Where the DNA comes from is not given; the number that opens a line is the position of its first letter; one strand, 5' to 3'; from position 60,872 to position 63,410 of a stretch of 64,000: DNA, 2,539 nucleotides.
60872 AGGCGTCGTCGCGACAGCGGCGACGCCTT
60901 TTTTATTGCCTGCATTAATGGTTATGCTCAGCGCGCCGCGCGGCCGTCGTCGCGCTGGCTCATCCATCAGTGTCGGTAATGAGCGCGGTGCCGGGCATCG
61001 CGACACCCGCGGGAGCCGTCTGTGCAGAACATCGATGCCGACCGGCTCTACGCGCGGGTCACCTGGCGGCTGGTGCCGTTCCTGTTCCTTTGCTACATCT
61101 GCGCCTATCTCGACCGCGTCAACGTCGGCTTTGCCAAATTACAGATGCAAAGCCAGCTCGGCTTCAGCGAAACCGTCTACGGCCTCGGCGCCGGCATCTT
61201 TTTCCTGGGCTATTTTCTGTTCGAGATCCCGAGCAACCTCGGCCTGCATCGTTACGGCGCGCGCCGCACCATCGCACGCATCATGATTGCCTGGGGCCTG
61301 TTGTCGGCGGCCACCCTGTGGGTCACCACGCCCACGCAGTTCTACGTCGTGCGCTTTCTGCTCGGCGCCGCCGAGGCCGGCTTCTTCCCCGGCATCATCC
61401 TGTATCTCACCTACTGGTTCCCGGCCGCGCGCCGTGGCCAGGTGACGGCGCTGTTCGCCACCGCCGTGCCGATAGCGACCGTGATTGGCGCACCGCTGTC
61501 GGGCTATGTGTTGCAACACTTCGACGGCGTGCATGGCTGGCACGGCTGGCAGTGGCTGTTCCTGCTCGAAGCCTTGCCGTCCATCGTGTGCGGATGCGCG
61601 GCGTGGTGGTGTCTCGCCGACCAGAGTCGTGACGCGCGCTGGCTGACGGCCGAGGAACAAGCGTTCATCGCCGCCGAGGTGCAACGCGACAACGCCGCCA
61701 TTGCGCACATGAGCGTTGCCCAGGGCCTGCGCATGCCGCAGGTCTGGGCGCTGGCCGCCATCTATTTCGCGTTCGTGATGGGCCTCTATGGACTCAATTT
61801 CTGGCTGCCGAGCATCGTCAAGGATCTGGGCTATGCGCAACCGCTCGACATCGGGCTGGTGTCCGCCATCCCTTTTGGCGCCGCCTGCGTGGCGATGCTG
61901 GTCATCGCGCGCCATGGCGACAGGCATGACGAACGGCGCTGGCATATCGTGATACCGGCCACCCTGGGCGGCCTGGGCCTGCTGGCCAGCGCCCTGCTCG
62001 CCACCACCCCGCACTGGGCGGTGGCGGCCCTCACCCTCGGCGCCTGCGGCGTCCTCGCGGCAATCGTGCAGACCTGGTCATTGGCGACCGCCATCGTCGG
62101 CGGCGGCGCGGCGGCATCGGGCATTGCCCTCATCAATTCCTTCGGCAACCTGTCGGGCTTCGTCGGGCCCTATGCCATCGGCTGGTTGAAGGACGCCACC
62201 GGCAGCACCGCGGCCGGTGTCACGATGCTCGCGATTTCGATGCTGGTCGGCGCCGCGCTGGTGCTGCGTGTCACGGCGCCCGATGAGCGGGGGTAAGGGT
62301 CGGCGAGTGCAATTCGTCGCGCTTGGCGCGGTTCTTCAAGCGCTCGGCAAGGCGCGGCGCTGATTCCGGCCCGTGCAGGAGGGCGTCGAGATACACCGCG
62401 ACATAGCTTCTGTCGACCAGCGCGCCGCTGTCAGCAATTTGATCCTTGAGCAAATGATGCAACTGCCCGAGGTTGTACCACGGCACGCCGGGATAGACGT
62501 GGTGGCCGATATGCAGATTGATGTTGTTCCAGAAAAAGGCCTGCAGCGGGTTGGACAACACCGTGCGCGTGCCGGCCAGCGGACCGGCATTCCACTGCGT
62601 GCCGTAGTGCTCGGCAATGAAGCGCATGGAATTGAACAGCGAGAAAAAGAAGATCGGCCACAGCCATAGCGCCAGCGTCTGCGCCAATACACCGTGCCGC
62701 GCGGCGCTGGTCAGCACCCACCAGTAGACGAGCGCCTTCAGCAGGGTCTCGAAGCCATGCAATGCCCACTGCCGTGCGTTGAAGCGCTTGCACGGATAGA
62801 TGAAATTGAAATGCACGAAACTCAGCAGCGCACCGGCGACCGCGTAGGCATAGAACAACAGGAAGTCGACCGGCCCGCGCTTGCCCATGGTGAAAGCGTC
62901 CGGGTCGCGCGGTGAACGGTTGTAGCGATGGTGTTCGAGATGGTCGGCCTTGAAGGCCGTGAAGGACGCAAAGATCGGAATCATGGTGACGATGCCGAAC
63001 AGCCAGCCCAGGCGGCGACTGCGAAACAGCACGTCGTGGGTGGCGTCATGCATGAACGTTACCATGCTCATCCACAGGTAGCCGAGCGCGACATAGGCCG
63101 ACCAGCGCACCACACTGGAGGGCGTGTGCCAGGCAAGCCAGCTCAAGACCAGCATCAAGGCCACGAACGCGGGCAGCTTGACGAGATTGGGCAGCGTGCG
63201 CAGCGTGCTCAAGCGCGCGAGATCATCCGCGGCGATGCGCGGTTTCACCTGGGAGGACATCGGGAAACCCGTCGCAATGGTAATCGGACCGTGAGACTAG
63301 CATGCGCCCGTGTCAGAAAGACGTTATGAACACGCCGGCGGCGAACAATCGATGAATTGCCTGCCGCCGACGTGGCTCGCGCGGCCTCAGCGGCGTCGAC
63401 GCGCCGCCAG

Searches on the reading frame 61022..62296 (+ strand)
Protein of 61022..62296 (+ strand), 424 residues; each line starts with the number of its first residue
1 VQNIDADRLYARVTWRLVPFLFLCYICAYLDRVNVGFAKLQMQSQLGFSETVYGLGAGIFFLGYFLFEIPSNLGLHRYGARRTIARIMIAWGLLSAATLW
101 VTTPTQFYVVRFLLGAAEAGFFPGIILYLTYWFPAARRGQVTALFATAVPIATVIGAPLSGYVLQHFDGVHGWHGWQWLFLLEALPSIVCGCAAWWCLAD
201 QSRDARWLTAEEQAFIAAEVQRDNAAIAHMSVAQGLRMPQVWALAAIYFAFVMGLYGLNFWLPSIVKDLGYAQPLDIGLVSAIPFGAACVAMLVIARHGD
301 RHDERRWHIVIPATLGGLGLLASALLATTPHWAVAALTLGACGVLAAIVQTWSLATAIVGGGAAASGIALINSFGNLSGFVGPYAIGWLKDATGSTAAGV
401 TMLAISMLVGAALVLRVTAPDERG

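Call 17: search_protein_families(library=pfam, proteins=[window:61022-62296:+], max_evalue=0.0001)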
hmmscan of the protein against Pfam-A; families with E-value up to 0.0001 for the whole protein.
window:61022-62296:+ (424 aa): 2 families
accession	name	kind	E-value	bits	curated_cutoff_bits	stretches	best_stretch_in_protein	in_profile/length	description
PF07690.21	MFS_1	-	3.9e-50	171.2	33.4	1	21-383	1-347/347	Major Facilitator Superfamily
PF06779.20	MFS_4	-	1.2e-05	25.3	26.3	0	41-414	18-362/364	Uncharacterised MFS-type transporter YbfB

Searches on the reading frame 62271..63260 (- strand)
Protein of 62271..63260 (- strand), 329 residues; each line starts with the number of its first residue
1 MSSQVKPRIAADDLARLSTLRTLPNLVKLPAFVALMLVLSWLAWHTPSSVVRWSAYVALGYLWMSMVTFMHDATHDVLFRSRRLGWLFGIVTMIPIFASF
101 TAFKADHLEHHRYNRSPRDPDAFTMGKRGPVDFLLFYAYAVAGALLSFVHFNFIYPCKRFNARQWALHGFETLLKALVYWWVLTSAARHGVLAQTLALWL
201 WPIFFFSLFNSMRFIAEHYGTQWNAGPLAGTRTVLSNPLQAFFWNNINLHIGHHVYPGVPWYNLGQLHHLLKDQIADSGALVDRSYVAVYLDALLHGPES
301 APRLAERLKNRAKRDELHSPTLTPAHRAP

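Call 17: search_protein_families(library=pfam, proteins=[window:62271-63260:-], max_evalue=0.0001)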
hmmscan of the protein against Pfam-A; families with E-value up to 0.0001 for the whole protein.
window:62271-63260:- (329 aa): 1 family
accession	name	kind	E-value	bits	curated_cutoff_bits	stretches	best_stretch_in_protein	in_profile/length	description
PF00487.30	FA_desaturase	-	2e-38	133.1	29.7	1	50-282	4-249/253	Fatty acid desaturase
